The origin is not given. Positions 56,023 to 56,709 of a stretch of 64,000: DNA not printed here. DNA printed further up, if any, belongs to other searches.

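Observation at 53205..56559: CsrA homolog sandwiched between DUF2294/MpsC-like paralogs with a response-regulator PP2C phosphatase, divergent from the DAB cluster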

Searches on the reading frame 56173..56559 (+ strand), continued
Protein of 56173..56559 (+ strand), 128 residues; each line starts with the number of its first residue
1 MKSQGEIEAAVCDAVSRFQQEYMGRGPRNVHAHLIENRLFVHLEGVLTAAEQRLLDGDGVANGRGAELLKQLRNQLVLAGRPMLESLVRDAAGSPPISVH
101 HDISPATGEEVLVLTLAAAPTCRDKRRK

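Call 74: search_protein_families(library=pfam, proteins=[L094:3427-4740:-, L094:5001-5369:+, L094:5487-6725:+, L094:6776-7504:-, L094:2863-3420:-, L093:5563-5967:+, L092:6502-7497:+], max_evalue=0.001)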
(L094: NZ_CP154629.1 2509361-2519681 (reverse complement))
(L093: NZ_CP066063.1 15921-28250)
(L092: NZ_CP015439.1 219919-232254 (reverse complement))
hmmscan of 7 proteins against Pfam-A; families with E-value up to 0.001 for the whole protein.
L094:3427-4740:- (437 aa): 1 family
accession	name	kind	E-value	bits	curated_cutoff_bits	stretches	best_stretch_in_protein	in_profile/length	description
PF03553.21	Na_H_antiporter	-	1.3e-37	130.2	23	1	149-430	1-297/303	Na+/H+ antiporter family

L094:5001-5369:+ (122 aa): 1 family
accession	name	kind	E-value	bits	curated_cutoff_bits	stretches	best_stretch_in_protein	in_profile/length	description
PF10057.14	MpsC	-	6e-38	129.8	23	1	3-113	1-111/111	Na+-translocating membrane potential-generating system (MpsC)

L094:5487-6725:+ (412 aa): 3 families
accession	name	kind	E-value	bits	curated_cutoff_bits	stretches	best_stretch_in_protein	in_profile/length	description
PF07690.21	MFS_1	-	1.7e-43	149.3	33.4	2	24-245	4-222/347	Major Facilitator Superfamily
PF12832.13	MFS_1_like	-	5.2e-11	42.6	25.2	1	254-404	27-182/373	MFS_1 like family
PF13347.12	MFS_2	-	4.3e-06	26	27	1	145-341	146-338/427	MFS/sugar transport protein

L094:6776-7504:- (242 aa): 7 families
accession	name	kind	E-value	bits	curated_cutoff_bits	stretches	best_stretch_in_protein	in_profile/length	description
PF00005.33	ABC_tran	-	4.9e-37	128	25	1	18-168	2-137/137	ABC transporter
PF13304.12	AAA_21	-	1.4e-12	48.7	27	1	137-198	235-299/304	AAA domain, putative AbiEii toxin, Type IV TA system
PF02463.25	SMC_N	-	9.4e-09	35.5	40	1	27-207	24-206/220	RecF/RecN/SMC N terminal domain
PF13555.12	AAA_29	-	1.1e-06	28.7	27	1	21-61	16-55/61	P-loop containing region of AAA domain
PF09818.15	ABC_ATPase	-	6.8e-05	22.5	23.2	0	23-50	76-102/283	P-loop domain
PF25199.1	nSTAND_NTPase5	-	0.00029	21.1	34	0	25-47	39-61/145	Novel STAND NTPase 5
PF13175.12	AAA_15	-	0.00039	20.6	32.1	0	29-65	25-55/374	AAA ATPase domain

L094:2863-3420:- (185 aa): 0 families

L093:5563-5967:+ (134 aa): 0 families

L092:6502-7497:+ (331 aa): 1 family
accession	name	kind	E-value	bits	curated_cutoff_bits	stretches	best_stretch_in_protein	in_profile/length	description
PF05982.17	Sbt_1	-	2.2e-112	375.8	27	1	12-327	1-308/308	Na+-dependent bicarbonate transporter superfamily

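Call 77: find_related_loci(query=A8, collection=metagenome_contigs, flank=6000)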
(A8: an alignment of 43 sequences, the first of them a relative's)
Query A8 (126 aa) in metagenome_contigs; peptide patterns used: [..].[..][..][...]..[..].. (x = any residue, [..] = any of these).
600 stretches matched a pattern (row limit reached: there are more); 586 encode a relative of the query (tblastn E <= 1e-3); the best 80 are kept; 80 distinct loci.
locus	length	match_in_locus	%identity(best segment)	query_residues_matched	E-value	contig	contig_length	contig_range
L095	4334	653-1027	79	1-125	5e-66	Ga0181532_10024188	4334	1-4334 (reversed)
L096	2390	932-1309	79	1-126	5e-67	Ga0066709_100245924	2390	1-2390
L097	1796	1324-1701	78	1-126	1e-67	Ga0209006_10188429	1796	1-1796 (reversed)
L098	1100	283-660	78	1-126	7e-70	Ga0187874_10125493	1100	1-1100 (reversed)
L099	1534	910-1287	76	1-126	1e-67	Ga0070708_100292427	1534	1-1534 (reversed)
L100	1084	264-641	78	1-126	3e-69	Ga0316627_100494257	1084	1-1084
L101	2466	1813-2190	76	1-126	2e-65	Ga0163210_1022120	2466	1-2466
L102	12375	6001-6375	78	1-125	5e-65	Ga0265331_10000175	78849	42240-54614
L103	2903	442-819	76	1-126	3e-65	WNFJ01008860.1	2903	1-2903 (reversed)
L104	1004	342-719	77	1-126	1e-69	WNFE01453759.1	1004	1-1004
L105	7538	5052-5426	78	1-125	5e-65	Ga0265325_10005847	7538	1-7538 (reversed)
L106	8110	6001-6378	75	1-126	6e-65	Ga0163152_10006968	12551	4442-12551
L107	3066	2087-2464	76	1-126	4e-65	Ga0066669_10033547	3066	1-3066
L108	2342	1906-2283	77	1-126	2e-65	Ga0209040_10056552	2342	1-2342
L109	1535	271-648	79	1-126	3e-67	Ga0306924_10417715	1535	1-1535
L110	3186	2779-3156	77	1-126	9e-65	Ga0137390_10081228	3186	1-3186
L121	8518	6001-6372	77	1-124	2e-63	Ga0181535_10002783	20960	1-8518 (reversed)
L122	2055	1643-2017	74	1-125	1e-64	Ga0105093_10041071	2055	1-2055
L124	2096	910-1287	76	1-126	1e-64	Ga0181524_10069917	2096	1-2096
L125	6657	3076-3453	76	1-126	2e-63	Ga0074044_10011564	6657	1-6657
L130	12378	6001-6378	76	1-126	5e-63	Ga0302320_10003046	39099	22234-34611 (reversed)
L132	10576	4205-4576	74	1-124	6e-63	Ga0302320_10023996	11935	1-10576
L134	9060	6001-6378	75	1-126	5e-63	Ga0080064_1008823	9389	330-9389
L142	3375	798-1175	74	1-126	4e-63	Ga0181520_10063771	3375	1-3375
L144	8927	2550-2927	75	1-126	4e-63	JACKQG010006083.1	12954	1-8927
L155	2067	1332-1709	76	1-126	4e-64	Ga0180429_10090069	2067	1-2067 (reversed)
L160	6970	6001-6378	75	1-126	2e-62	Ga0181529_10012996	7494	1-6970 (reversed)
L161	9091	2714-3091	76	1-126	2e-62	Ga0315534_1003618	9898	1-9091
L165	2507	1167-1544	74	1-126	6e-63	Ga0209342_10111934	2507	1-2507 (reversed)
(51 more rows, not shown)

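Call 83: search_protein_families(library=pfam, proteins=[L160:4588-5613:-, L122:18-1241:-, L144:6133-8070:-, L130:2-1903:-, L134:2696-3904:-, L161:1076-2227:-, L132:1679-2209:-, L165:260-766:-, L130:2610-3146:-, L121:3468-3929:-], max_evalue=0.001)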
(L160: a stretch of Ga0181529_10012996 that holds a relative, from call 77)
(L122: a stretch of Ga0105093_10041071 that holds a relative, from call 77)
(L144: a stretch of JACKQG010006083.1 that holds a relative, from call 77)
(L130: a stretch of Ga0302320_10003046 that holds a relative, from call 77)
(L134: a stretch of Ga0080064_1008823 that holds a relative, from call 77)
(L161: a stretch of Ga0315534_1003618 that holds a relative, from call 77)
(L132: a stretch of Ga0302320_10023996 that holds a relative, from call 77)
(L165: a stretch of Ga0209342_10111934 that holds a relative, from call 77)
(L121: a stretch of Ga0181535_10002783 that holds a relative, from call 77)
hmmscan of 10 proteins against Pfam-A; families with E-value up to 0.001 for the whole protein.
L160:4588-5613:- (342 aa): 3 families
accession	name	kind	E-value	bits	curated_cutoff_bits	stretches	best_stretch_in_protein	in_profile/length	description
PF04545.22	Sigma70_r4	-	4e-16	58.7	24.1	1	281-333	2-49/50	Sigma-70, region 4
PF04542.20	Sigma70_r2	-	9.9e-15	54.5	24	1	172-244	2-70/71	Sigma-70 region 2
PF08765.17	Mor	-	0.00025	21.4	24.9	1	9-60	50-100/107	Mor transcription activator family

L122:18-1241:- (408 aa): 3 families
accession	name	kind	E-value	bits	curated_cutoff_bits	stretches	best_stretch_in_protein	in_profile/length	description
PF13692.12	Glyco_trans_1_4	-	2.4e-18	67.2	27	1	191-344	2-142/142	Glycosyl transferases group 1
PF00534.26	Glycos_transf_1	-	1.1e-15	58.1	26.4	1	184-359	8-169/172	Glycosyl transferases group 1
PF13439.12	Glyco_transf_4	-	5.5e-11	43.2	28.5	1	73-170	65-166/170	Glycosyltransferase Family 4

L144:6133-8070:- (646 aa): 2 families
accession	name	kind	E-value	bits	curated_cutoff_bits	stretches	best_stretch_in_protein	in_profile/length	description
PF00012.26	HSP70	-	8.7e-257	853.6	20.6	1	11-603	1-598/599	Hsp70 protein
PF06723.19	MreB_Mbl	-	3.4e-15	56.1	27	1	124-376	77-316/327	MreB/Mbl protein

L130:2-1903:- (634 aa): 8 families
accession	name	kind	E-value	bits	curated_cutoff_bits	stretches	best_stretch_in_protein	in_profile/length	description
PF02518.31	HATPase_c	-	6.8e-28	97.8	26.4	1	407-517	2-109/111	Histidine kinase-, DNA gyrase B-, and HSP90-like ATPase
PF13426.13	PAS_9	-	1.7e-25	89.7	27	2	171-272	2-102/103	PAS domain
PF00989.32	PAS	-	1.5e-23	83.4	22.6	2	161-269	2-111/113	PAS fold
PF08448.16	PAS_4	-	3.4e-19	69.5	23.1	1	167-275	2-109/110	PAS fold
PF00072.30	Response_reg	-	8.8e-18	64.9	30.2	1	543-629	1-85/111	Response regulator receiver domain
PF00512.31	HisKA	-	7.8e-17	61.5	26.9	1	295-360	2-66/66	His Kinase A (phospho-acceptor) domain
PF13188.13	PAS_8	-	9.7e-16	57.5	21.8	2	40-85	2-43/65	PAS domain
PF08447.18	PAS_3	-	3.4e-10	40.5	25.6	1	183-266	2-87/89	PAS fold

L134:2696-3904:- (403 aa): 1 family
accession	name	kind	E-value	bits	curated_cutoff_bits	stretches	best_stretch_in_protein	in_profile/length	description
PF00487.30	FA_desaturase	-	2.5e-36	126.2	29.7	1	96-367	2-251/253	Fatty acid desaturase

L161:1076-2227:- (384 aa): 1 family
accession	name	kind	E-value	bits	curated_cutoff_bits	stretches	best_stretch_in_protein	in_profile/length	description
PF12127.13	FloA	-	5.4e-125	417.1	34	1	35-333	3-289/314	Flotillin-like protein FloA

L132:1679-2209:- (177 aa): 1 family
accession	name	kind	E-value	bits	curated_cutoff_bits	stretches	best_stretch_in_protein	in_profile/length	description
PF00072.30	Response_reg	-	5.9e-13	49.4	30.2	1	40-158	1-108/111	Response regulator receiver domain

L165:260-766:- (169 aa): 1 family
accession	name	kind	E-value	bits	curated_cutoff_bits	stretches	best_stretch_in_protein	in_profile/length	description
PF00011.27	HSP20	-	1.6e-20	73.5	20.8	1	69-167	3-102/102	Hsp20/alpha crystallin family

L130:2610-3146:- (179 aa): 2 families
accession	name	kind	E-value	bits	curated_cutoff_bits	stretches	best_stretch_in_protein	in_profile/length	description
PF01740.26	STAS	-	1.2e-10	41.6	22.6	1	67-169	3-103/106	STAS domain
PF13466.11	STAS_2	-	1.5e-09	38.3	29.2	1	85-160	7-80/80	STAS domain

L121:3468-3929:- (154 aa): 0 families

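Call 87: list_cluster_members(proteins=[P0387, P0368, P0373, P0379, P0385, P0392, P0499, P0410, P0411, P0483])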
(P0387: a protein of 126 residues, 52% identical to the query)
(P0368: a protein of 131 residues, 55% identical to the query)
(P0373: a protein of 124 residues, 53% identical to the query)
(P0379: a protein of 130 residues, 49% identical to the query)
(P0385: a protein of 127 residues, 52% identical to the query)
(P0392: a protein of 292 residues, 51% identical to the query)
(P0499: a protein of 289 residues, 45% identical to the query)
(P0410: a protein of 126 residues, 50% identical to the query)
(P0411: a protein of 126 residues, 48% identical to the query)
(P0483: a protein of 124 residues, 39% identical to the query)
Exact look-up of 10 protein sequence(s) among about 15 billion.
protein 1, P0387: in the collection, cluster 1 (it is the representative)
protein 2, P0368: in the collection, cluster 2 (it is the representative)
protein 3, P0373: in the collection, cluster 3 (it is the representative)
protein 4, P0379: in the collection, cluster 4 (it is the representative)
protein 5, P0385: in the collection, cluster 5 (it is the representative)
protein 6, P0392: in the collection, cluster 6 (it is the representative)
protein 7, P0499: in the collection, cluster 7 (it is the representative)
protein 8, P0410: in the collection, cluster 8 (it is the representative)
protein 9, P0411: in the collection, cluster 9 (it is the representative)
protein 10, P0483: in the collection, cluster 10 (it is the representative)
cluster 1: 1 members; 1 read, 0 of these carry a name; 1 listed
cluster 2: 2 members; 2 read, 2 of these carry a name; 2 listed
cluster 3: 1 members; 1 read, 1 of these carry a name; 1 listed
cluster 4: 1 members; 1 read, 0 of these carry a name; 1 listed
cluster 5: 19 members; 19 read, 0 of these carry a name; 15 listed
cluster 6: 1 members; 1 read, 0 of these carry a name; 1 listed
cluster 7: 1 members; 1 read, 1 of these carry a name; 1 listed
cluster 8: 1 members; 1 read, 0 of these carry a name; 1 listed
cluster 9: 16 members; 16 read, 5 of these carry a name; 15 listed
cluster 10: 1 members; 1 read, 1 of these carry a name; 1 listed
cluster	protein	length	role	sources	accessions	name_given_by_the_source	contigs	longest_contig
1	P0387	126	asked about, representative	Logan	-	-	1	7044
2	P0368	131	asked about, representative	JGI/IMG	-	uncharacterized protein YbcI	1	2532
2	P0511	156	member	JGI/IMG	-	uncharacterized protein YbcI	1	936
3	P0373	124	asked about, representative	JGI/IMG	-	uncharacterized protein YbcI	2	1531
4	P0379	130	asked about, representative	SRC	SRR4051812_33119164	-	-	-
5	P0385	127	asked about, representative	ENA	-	-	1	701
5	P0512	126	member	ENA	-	-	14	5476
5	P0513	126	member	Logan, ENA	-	-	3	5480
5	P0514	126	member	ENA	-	-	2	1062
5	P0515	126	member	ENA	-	-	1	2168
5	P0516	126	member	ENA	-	-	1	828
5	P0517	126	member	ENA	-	-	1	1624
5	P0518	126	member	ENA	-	-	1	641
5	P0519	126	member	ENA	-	-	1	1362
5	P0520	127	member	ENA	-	-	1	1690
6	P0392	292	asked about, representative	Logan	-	-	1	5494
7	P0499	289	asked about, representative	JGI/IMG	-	CheY-like chemotaxis protein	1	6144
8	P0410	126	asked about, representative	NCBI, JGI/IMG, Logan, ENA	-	-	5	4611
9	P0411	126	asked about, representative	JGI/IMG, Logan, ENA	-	-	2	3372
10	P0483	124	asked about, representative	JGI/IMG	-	uncharacterized protein YbcI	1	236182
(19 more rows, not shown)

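Call 92: search_protein_families(library=pfam, proteins=[L160:3214-4098:-, L160:4133-4639:-, L160:2592-3071:-, L160:2117-2728:-, L160:886-2160:-, L124:3-563:-, L155:632-979:-, L106:5113-5574:-, L142:1673-1888:-, L110:266-499:-], max_evalue=0.01)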
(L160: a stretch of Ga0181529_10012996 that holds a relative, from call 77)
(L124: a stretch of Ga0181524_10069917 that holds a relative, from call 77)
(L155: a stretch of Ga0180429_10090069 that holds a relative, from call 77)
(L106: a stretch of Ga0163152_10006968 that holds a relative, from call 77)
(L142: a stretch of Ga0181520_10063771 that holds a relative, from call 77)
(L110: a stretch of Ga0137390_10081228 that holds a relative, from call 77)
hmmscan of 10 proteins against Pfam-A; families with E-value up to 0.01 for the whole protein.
L160:3214-4098:- (294 aa): 1 family
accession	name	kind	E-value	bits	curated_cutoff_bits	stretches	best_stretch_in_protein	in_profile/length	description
PF03631.20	Virul_fac_BrkB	-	5e-41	141.5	33.7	1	18-274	4-258/259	Virulence factor BrkB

L160:4133-4639:- (168 aa): 2 families
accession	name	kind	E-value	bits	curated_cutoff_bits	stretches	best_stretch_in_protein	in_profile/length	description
PF00498.31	FHA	-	2.9e-14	53.7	20.7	1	66-120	2-58/67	FHA domain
PF16697.10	Yop-YscD_cpl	-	3.2e-08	34.1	33.2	1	58-132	12-88/94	Inner membrane component of T3SS, cytoplasmic domain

L160:2592-3071:- (159 aa): 0 families

L160:2117-2728:- (203 aa): 0 families

L160:886-2160:- (424 aa): 0 families

L124:3-563:- (187 aa): 1 family
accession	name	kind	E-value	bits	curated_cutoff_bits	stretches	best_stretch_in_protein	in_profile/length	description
PF00456.26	Transketolase_N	-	7.2e-81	272.2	22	1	30-187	2-159/334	Transketolase, thiamine diphosphate binding domain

L155:632-979:- (116 aa): 0 families

L106:5113-5574:- (154 aa): 0 families

L142:1673-1888:- (72 aa): 1 family
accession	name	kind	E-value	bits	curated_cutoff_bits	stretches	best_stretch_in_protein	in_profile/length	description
PF11752.14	DUF3309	-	1.1e-21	77.1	22.3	1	19-68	1-50/50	Protein of unknown function (DUF3309)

L110:266-499:- (78 aa): 1 family
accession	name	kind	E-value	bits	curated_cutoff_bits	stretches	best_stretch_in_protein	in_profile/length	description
PF00253.27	Ribosomal_S14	-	3.2e-24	84.8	27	1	28-77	3-54/54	Ribosomal protein S14p/S29e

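Call 104: list_cluster_members(proteins=[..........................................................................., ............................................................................, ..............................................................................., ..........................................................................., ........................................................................, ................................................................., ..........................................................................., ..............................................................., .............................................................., L125:2299-2715:-])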
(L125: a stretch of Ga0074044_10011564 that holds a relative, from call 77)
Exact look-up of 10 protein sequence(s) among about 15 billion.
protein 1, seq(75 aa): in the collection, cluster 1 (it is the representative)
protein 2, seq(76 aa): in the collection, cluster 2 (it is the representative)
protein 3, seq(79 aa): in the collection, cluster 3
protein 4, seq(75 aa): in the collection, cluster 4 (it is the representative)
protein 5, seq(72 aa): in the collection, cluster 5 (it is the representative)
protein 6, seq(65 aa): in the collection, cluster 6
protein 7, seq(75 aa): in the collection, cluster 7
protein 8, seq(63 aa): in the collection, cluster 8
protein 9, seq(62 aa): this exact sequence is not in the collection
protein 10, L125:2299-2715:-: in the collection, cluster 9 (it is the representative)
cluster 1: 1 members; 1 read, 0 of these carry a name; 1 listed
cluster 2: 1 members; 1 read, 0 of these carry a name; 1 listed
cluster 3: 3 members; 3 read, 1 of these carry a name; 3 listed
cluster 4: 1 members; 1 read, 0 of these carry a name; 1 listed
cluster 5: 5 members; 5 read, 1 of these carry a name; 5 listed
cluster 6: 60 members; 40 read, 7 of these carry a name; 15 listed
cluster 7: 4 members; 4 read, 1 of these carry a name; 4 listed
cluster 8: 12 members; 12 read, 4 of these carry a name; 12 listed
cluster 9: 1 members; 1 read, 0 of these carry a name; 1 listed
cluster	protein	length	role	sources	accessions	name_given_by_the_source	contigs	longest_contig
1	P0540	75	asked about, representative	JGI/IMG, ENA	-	-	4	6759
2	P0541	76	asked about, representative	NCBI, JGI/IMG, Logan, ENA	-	-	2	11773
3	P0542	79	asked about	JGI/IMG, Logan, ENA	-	carbon storage regulator CsrA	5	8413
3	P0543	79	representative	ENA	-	-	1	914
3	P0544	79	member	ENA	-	-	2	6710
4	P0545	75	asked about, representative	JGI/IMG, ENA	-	-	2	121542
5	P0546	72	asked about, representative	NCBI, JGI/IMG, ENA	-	-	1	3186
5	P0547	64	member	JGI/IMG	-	carbon storage regulator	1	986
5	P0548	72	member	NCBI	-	-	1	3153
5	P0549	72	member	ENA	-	-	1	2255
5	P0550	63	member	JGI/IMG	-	-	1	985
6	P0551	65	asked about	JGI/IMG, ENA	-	-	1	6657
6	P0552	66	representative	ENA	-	-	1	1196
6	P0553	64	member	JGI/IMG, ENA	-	carbon storage regulator CsrA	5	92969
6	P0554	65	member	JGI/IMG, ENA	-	carbon storage regulator CsrA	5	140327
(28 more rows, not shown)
